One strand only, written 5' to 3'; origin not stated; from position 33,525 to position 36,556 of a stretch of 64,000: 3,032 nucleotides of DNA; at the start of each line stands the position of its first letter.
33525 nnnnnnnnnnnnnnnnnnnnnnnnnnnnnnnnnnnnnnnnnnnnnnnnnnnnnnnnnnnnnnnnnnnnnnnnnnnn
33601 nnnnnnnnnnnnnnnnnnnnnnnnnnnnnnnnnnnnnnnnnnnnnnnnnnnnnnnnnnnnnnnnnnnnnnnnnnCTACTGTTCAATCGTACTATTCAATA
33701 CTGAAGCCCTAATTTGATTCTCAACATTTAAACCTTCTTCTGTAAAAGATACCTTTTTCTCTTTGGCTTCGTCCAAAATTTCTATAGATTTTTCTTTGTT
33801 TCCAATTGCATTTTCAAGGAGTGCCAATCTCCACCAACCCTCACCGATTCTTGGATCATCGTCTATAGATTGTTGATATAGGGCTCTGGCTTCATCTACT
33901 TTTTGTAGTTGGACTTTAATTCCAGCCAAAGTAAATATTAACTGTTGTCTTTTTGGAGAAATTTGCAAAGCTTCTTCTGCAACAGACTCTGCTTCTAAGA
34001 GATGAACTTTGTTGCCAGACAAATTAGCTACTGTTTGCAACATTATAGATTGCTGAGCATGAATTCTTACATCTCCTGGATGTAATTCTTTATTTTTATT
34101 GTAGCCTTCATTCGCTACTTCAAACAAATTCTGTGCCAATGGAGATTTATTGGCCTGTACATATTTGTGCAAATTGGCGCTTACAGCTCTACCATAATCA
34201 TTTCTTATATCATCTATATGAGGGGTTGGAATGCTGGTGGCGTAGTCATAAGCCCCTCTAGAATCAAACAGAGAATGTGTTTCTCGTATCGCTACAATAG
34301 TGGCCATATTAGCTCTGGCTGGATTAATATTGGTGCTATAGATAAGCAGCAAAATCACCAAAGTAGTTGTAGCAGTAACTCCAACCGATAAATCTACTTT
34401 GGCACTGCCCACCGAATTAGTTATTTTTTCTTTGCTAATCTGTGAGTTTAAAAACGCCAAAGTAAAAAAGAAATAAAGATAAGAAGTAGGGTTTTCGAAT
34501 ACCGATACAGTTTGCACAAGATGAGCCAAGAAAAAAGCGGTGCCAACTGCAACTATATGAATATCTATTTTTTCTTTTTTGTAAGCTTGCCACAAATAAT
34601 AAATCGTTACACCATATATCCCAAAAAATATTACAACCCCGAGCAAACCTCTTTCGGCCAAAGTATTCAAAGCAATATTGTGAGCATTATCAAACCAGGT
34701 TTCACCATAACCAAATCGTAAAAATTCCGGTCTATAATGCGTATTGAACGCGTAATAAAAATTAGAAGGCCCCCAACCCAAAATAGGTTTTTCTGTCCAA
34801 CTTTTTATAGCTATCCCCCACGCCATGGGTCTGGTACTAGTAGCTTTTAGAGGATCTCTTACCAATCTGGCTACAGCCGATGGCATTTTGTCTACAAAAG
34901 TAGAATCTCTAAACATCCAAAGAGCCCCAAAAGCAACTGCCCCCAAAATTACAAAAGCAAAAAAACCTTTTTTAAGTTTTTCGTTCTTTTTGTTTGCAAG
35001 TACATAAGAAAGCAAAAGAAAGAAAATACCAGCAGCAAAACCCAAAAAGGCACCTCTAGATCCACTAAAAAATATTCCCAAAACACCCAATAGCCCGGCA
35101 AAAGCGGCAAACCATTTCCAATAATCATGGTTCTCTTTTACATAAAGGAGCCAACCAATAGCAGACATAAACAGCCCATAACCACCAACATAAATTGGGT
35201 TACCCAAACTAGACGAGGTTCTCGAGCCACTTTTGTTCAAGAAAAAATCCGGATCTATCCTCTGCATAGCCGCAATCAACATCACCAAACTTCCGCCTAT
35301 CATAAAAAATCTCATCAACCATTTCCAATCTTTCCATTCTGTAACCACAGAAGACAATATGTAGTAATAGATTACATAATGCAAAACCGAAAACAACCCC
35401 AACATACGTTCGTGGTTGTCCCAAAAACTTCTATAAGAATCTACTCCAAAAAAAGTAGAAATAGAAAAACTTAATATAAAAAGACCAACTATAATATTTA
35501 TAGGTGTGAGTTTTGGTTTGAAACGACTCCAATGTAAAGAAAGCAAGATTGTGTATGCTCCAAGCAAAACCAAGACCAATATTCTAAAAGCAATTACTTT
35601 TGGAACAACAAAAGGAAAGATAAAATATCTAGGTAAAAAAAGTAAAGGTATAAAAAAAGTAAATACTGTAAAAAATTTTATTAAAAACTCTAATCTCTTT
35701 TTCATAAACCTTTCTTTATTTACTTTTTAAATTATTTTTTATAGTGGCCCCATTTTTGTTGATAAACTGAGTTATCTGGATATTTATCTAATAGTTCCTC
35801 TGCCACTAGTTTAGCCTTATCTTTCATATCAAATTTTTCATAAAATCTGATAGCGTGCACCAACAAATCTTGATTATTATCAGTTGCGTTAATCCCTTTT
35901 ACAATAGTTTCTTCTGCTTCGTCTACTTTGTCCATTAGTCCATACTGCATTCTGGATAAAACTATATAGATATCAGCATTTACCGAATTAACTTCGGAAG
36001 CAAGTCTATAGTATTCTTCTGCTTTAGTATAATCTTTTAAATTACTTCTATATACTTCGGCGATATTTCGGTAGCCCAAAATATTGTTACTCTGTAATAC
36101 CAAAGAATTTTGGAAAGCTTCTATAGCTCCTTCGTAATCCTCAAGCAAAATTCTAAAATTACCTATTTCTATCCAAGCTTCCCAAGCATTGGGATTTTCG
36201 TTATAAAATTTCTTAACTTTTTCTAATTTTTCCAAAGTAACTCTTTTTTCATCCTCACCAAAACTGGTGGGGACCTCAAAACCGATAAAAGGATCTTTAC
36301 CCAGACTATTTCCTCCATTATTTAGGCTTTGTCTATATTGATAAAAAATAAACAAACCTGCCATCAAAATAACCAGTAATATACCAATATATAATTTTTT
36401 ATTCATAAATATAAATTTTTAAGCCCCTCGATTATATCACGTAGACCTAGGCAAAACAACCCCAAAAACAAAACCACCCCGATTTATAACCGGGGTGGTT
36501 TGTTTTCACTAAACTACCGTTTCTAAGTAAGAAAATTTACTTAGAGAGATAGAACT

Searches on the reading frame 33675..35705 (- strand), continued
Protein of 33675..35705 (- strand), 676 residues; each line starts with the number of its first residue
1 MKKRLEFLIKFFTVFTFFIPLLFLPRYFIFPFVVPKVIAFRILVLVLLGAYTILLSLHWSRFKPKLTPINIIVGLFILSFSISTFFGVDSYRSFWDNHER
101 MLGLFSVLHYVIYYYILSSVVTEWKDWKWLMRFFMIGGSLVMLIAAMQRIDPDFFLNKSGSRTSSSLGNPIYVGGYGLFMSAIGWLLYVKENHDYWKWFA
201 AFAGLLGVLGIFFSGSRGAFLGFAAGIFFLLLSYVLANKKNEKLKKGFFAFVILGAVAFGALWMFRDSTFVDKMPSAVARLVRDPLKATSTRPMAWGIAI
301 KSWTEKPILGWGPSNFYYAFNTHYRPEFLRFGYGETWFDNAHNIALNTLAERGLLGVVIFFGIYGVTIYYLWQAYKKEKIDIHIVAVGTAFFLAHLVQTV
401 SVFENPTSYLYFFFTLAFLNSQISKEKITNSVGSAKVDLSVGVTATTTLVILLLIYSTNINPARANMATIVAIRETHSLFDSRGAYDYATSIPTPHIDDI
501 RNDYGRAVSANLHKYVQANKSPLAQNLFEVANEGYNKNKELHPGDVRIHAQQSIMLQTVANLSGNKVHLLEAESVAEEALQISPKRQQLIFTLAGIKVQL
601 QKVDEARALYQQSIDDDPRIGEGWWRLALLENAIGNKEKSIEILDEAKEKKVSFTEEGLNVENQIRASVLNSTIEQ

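Call 104: find_encoding_contigs(protein=P0330, flank=10000, max_places=1)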
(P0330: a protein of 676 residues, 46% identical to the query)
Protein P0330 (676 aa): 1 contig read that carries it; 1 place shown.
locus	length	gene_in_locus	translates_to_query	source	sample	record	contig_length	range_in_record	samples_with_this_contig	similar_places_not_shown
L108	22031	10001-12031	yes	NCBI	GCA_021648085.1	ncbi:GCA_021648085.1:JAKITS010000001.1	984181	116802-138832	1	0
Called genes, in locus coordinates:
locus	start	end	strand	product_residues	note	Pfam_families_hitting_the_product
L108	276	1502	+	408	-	PF13439:Glyco_transf_4, PF13477:Glyco_trans_4_2 (faint), PF13579:Glyco_trans_4_4 (weak), PF00534:Glycos_transf_1, PF13692:Glyco_trans_1_4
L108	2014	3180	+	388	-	PF13439:Glyco_transf_4, PF13579:Glyco_trans_4_4 (weak), PF00534:Glycos_transf_1, PF13692:Glyco_trans_1_4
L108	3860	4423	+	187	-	PF04542:Sigma70_r2, PF08281:Sigma70_r4_2, PF04545:Sigma70_r4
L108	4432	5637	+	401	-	PF18915:DUF5667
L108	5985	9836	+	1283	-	-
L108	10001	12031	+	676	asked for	PF04932:Wzy_C, PF14559:TPR_19 (weak)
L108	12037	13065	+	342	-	PF01370:Epimerase, PF16363:GDP_Man_Dehyd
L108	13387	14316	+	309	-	PF01370:Epimerase, PF02719:Polysacc_synt_2 (faint), PF04321:RmlD_sub_bind, PF16363:GDP_Man_Dehyd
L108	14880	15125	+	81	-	PF12728:HTH_17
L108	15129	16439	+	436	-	PF03023:MurJ (faint), PF01943:Polysacc_synt, PF13440:Polysacc_synt_3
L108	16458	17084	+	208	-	PF03848:TehB (weak), PF13489:Methyltransf_23, PF13847:Methyltransf_31, PF08241:Methyltransf_11, PF08242:Methyltransf_12 (weak), PF13649:Methyltransf_25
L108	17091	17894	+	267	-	PF04991:LicD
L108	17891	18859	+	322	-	-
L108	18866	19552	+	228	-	-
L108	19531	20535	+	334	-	PF01522:Polysacc_deac_1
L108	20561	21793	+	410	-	PF00535:Glycos_transf_2, PF10111:Glyco_tranf_2_2, PF13641:Glyco_tranf_2_3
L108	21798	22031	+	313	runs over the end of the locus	PF00702:Hydrolase, PF13419:HAD_2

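Call 105: find_encoding_contigs(protein=P0288, flank=10000, max_places=1)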
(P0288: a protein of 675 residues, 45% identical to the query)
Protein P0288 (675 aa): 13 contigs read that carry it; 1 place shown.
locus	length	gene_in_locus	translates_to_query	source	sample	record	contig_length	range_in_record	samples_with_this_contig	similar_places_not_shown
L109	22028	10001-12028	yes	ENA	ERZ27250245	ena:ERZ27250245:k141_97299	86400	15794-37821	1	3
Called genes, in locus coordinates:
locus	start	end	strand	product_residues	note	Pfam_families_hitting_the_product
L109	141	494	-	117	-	PF12728:HTH_17, PF13518:HTH_28 (faint)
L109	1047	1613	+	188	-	PF07638:Sigma70_ECF (weak), PF04542:Sigma70_r2 (weak), PF04545:Sigma70_r4 (weak), PF08281:Sigma70_r4_2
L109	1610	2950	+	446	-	-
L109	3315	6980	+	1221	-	-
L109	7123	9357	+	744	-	PF04932:Wzy_C, PF14559:TPR_19 (faint), PF13428:TPR_14 (faint)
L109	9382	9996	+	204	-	-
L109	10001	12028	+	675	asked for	PF04932:Wzy_C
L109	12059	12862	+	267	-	PF10111:Glyco_tranf_2_2, PF13641:Glyco_tranf_2_3, PF00535:Glycos_transf_2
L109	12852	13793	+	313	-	PF00535:Glycos_transf_2, PF10111:Glyco_tranf_2_2 (weak)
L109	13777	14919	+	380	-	PF13439:Glyco_transf_4 (weak), PF00534:Glycos_transf_1, PF13692:Glyco_trans_1_4, PF13524:Glyco_trans_1_2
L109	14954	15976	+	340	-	PF01370:Epimerase, PF04321:RmlD_sub_bind (weak), PF16363:GDP_Man_Dehyd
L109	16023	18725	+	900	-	PF08757:CotH, PF13229:Beta_helix (weak), PF05048:NosD (weak), PF13229:Beta_helix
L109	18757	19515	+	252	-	PF09359:VTC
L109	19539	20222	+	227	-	PF16316:DUF4956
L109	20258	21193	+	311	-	PF01370:Epimerase, PF04321:RmlD_sub_bind (weak), PF16363:GDP_Man_Dehyd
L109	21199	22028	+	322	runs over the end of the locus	PF01370:Epimerase, PF04321:RmlD_sub_bind (weak), PF16363:GDP_Man_Dehyd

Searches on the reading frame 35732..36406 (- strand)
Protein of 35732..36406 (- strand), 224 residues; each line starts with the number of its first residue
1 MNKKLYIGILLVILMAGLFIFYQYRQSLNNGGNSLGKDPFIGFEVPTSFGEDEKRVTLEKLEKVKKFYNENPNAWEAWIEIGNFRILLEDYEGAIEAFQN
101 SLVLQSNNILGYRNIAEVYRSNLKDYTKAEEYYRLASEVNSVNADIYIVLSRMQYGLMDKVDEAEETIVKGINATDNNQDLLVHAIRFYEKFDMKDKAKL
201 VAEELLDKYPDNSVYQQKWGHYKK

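Call 8: search_protein_families(library=pfam, proteins=[window:35732-36406:-], max_evalue=0.01)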
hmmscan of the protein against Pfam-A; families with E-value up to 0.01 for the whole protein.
window:35732-36406:- (224 aa): 14 families
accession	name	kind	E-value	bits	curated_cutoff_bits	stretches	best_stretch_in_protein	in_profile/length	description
PF07719.23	TPR_2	-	2.9e-07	30.5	27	1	75-108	1-34/34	Tetratricopeptide repeat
PF13428.12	TPR_14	-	5.4e-07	30.1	23.5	0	181-217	3-39/44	Tetratricopeptide repeat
PF00515.34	TPR_1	-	1.3e-06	28.4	27.8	1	76-108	2-34/34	Tetratricopeptide repeat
PF14559.12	TPR_19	-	3.4e-06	27.7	25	0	124-177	5-57/68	Tetratricopeptide repeat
PF13181.12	TPR_8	-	6.3e-06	26.4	25.7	1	114-140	6-31/34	Tetratricopeptide repeat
PF13424.12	TPR_12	-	1.8e-05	25.3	30.1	1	77-138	5-73/77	Tetratricopeptide repeat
PF13431.12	TPR_17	-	3.2e-05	24.3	24.4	0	97-131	1-34/34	Tetratricopeptide repeat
PF13174.12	TPR_6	-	8.8e-05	23.4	26.3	0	188-211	9-32/33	Tetratricopeptide repeat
PF23914.1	TPR_CcmH_CycH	-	9.2e-05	22.8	42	1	70-157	45-134/158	Cytochrome c-type biogenesis protein H TPR domain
PF13414.12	TPR_11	-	0.00025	21.1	26.8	1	88-119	7-38/42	TPR repeat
PF13176.12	TPR_7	-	0.00032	21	27.9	0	114-136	4-25/36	Tetratricopeptide repeat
PF13432.12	TPR_16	-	0.0013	19.6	32.7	0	70-101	26-57/65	Tetratricopeptide repeat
PF20092.4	DUF6483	-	0.0033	18.2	24.1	1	142-203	40-100/119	Family of unknown function (DUF6483)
PF07720.18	TPR_3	-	0.008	16.7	20.7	0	122-137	13-28/34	Tetratricopeptide repeat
